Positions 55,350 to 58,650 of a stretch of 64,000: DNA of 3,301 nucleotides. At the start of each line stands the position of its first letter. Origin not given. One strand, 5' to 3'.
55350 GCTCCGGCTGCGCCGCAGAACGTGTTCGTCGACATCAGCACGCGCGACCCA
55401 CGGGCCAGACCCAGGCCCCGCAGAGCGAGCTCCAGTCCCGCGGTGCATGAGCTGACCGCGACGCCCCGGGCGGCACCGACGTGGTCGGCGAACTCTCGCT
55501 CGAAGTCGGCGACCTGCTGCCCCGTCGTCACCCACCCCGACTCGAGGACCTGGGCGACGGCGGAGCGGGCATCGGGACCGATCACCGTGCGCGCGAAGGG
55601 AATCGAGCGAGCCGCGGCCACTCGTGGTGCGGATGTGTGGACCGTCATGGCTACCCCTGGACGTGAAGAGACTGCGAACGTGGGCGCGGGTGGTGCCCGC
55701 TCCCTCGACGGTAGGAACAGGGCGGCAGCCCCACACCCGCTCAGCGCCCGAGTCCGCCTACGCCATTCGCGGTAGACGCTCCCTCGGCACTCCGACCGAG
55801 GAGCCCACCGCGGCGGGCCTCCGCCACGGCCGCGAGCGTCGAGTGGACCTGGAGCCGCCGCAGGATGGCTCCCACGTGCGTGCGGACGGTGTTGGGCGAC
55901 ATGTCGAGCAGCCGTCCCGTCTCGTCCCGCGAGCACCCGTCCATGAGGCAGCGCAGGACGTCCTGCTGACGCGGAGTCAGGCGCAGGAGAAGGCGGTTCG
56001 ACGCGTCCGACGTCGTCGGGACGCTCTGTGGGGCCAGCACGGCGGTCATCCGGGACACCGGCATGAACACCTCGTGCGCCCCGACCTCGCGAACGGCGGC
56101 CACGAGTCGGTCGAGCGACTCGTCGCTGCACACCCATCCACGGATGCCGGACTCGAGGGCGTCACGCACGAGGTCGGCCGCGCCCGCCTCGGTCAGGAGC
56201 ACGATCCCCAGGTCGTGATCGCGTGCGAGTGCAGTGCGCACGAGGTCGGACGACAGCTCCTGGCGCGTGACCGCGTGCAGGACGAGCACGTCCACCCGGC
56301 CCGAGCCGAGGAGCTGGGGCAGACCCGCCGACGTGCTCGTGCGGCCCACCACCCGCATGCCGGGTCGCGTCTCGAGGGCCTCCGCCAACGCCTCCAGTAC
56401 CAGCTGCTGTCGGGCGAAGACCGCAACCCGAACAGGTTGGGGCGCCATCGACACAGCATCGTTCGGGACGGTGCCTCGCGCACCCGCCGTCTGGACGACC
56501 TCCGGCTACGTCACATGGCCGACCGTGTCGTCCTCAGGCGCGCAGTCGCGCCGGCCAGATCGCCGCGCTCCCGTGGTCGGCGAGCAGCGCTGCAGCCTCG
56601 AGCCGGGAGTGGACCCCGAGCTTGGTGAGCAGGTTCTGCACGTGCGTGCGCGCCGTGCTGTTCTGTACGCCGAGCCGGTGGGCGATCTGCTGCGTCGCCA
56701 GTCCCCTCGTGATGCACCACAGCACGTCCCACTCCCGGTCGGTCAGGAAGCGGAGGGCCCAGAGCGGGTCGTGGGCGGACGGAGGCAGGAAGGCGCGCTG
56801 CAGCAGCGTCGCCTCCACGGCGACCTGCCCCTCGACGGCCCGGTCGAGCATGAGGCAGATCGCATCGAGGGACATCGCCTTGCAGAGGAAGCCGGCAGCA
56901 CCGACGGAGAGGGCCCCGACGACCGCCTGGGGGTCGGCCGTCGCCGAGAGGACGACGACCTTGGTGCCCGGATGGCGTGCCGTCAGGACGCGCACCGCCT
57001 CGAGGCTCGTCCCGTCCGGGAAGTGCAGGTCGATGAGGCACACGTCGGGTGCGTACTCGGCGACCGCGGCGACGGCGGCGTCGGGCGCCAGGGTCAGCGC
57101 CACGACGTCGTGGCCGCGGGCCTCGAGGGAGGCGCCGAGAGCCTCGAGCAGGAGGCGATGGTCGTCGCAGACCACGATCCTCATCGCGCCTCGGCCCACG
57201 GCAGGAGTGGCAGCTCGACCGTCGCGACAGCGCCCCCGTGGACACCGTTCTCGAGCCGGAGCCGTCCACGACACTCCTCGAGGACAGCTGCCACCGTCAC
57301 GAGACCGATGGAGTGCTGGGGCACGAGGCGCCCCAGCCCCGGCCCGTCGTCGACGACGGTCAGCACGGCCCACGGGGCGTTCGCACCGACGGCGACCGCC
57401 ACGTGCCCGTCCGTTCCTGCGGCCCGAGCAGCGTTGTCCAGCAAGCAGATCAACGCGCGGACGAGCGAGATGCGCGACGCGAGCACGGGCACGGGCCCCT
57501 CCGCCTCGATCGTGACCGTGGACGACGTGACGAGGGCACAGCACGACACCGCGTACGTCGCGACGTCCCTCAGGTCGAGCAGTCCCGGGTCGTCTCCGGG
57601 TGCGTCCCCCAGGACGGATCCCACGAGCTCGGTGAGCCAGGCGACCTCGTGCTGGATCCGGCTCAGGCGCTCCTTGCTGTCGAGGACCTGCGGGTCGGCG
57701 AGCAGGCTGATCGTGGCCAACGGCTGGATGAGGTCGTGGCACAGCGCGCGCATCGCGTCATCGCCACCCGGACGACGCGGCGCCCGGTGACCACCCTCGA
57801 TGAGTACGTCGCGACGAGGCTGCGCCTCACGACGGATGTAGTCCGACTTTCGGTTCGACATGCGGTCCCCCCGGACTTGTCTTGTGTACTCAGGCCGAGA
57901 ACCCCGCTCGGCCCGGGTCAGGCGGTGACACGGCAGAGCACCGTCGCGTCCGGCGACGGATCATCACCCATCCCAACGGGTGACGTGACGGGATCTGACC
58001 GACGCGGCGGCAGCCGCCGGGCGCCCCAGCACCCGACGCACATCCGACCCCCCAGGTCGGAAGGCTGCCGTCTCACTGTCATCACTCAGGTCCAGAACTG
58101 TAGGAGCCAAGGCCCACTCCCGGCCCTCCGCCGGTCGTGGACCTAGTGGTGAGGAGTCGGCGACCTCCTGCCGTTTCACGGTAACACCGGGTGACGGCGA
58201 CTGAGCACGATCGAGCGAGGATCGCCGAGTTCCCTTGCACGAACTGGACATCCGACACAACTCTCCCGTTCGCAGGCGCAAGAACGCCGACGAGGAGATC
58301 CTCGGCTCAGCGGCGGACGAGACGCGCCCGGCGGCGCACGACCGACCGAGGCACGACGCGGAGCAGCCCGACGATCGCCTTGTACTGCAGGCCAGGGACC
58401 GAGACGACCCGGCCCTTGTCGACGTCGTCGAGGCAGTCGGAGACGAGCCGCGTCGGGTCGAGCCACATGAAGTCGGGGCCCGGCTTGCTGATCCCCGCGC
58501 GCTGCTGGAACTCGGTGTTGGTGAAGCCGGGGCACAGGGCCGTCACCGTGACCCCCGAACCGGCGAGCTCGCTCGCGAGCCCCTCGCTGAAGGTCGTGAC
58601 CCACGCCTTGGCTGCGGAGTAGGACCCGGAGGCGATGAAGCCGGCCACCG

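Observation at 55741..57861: Sensor-less cytoplasmic histidine kinase plus two LuxR-type regulators directly upstream of the glycan operon, one lacking the phospho-acceptor pocket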

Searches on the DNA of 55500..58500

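Call 40: search_rna_families(source=window, start=55500, end=58500, threshold=evalue, max_evalue=5)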
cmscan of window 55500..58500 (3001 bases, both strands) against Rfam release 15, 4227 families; matches with E-value up to 5: 4.
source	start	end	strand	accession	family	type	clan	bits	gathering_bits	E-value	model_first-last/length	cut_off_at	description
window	57113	57144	+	RF02804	PyrR206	Gene; snRNA; snoRNA; HACA-box;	-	19.8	46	2.5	6-36/60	no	Pyrobaculum sRNA 206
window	56012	56088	-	RF00312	snoZ206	Gene; snRNA; snoRNA; CD-box;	-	19.5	50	2.9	1-129/129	no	Small nucleolar RNA Z206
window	55679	55734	+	RF01840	ovine_lenti_FSE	Cis-reg; frameshift_element;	-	19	45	1.5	1-54/54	no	ribosomal frameshift element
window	56798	56897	-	RF00223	IRES_Bip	Cis-reg; IRES;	-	16.3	40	0.05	1-263/263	no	bip internal ribosome entry site (IRES)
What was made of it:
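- Tried and rejected: There were no credible Rfam matches; all scored far below gathering thresholds (call 40).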
